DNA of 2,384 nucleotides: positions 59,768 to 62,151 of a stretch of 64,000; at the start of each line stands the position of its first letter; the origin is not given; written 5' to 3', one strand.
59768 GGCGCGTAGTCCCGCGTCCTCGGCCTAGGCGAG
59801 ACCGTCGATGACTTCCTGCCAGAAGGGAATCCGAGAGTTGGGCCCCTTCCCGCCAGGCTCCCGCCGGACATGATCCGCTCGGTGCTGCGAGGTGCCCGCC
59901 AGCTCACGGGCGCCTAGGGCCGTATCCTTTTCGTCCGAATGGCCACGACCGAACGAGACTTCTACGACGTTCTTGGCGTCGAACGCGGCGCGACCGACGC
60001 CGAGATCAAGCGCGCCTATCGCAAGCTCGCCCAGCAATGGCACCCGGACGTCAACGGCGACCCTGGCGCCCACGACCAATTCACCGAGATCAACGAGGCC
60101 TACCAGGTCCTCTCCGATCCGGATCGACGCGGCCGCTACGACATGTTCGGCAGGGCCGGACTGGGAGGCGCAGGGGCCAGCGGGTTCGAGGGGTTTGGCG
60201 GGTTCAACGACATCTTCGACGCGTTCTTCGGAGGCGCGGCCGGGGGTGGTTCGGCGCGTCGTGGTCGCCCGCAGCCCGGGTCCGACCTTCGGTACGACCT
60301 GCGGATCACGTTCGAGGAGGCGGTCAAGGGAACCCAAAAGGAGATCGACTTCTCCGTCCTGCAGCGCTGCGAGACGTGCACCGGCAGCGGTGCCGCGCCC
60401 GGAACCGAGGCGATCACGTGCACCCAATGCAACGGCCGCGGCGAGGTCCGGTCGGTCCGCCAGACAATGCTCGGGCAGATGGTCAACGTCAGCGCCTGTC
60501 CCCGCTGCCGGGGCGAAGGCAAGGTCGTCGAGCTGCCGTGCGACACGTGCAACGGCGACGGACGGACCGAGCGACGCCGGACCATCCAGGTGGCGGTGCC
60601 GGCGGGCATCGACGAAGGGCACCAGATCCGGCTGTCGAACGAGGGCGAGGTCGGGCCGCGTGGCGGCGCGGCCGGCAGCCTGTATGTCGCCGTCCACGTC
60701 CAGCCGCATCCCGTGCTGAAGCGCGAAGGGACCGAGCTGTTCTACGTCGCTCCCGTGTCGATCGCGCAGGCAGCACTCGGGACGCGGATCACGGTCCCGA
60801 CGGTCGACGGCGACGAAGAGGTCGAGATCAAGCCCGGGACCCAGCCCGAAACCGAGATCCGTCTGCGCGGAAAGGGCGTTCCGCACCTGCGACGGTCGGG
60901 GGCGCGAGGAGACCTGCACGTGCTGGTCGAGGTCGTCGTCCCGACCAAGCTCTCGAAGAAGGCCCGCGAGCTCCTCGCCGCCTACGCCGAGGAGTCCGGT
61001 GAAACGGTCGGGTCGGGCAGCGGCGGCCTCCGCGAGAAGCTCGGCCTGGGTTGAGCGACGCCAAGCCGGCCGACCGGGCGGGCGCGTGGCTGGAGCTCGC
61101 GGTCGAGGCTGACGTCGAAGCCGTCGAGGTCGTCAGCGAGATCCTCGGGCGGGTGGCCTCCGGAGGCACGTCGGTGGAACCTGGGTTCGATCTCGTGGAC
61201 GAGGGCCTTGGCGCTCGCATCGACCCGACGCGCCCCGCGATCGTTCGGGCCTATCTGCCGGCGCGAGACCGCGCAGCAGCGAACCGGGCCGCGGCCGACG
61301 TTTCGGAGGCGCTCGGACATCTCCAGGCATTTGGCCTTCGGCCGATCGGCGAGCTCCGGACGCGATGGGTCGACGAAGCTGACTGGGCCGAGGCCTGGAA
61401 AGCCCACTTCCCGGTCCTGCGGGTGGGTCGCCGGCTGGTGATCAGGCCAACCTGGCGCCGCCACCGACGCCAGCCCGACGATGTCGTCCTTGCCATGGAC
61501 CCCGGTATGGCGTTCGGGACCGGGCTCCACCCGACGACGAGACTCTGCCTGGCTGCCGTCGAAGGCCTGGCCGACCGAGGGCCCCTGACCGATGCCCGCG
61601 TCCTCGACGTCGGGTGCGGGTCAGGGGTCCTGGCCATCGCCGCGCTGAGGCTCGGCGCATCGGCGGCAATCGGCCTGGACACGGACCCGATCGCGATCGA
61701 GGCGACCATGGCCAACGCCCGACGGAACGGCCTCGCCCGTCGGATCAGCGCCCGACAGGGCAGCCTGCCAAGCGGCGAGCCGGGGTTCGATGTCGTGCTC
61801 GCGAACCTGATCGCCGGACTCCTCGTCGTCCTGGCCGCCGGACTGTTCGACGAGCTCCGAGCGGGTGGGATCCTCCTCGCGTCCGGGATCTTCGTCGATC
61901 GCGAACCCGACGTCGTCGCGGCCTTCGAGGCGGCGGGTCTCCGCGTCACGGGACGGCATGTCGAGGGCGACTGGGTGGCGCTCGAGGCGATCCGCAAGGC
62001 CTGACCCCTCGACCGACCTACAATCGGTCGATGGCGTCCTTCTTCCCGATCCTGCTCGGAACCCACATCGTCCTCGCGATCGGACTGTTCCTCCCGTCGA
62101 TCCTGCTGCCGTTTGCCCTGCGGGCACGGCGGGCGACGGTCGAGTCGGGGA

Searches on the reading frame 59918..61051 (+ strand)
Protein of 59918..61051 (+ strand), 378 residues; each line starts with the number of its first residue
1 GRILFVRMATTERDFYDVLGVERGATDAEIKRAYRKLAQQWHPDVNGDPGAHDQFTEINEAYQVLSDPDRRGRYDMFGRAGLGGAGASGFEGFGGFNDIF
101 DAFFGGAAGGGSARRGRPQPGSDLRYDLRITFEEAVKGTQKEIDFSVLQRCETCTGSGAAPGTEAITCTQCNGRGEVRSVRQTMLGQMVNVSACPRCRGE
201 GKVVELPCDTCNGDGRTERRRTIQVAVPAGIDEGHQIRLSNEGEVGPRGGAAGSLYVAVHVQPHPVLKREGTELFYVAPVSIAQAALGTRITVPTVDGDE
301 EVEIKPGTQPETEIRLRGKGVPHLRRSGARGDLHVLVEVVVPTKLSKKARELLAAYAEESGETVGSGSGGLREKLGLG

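Call 53: search_protein_families(library=pfam, proteins=[window:59918-61051:+], max_evalue=0.0001)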
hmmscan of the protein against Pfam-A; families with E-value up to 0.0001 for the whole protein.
window:59918-61051:+ (378 aa): 3 families
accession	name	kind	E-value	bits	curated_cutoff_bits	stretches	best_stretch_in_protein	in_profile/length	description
PF01556.23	DnaJ_C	-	5e-48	163.4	26.6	1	124-342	1-152/152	DnaJ C terminal domain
PF00226.36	DnaJ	-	3.1e-27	94.9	27.8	1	14-75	1-63/63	DnaJ domain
PF00684.25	DnaJ_CXXCXGXG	-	5.5e-17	62.2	32.7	1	151-215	1-65/65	DnaJ central domain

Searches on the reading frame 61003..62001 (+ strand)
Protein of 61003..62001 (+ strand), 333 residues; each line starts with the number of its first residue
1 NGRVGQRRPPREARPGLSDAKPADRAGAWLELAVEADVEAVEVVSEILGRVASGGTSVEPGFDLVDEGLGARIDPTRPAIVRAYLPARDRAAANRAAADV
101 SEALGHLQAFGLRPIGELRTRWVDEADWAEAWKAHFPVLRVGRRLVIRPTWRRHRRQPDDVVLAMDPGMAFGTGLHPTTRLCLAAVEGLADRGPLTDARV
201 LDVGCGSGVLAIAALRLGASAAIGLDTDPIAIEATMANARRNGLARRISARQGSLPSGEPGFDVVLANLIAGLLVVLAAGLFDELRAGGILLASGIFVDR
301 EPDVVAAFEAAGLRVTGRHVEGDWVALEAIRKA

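Call 53: search_protein_families(library=pfam, proteins=[window:61003-62001:+], max_evalue=0.0001)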
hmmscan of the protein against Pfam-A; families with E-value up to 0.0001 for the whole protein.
window:61003-62001:+ (333 aa): 7 families
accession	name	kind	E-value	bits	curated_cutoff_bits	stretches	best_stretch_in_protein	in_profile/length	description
PF06325.19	PrmA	-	9.5e-68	229.3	22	1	29-330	2-294/296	Ribosomal protein L11 methyltransferase (PrmA)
PF13847.12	Methyltransf_31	-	1.5e-09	38.2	27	1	198-270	5-83/145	Methyltransferase domain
PF13649.12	Methyltransf_25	-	1.5e-08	35.7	27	1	200-268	1-72/97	Methyltransferase domain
PF05175.20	MTS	-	4e-08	33.5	23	1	192-268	30-105/170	Methyltransferase small domain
PF08242.18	Methyltransf_12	-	2.5e-06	28.6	30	1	201-269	1-73/98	Methyltransferase domain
PF13489.12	Methyltransf_23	-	3.6e-06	27.2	27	1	181-267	8-87/164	Methyltransferase domain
PF08241.18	Methyltransf_11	-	1.2e-05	26.2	21.2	1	201-269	1-68/95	Methyltransferase domain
